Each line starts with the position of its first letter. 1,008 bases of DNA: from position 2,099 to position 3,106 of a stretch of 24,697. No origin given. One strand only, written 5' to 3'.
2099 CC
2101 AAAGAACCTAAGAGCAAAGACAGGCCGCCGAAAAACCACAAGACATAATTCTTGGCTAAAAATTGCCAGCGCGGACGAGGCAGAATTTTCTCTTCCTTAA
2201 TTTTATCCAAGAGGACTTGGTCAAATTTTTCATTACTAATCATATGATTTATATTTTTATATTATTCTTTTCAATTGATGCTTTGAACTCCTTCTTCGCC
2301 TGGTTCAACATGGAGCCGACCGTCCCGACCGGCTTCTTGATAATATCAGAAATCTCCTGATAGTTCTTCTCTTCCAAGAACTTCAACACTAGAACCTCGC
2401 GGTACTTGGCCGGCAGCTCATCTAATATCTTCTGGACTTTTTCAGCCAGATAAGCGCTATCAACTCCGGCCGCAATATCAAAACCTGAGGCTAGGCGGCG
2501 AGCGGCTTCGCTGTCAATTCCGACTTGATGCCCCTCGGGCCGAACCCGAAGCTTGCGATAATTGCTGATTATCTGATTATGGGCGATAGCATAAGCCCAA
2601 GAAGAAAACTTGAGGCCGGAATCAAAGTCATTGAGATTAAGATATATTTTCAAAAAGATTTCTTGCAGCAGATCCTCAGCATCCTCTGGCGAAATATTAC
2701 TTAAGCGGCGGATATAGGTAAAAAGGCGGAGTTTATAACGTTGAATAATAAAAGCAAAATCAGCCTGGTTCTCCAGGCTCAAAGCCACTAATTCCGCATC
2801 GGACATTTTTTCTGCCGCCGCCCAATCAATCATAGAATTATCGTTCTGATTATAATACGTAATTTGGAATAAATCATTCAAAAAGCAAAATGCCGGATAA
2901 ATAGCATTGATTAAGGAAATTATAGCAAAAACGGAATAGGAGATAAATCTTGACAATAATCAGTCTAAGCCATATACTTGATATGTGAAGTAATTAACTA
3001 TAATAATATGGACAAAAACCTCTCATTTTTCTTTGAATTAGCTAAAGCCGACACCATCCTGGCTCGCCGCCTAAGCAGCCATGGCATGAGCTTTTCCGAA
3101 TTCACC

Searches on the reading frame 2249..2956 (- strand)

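Call 11: search_protein_families(library=pfam, proteins=[window:2249-2956:-], max_evalue=0.001)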
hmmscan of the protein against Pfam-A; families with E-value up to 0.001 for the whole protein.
window:2249-2956:- (235 aa): 3 families
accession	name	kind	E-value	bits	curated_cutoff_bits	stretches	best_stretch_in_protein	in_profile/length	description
PF04542.20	Sigma70_r2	-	9.5e-16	57.8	24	1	71-137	2-69/71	Sigma-70 region 2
PF08281.18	Sigma70_r4_2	-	4.8e-13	49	25.7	1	172-223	2-53/54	Sigma-70, region 4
PF04545.22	Sigma70_r4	-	1.8e-06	27.8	24.1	1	178-220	2-44/50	Sigma-70, region 4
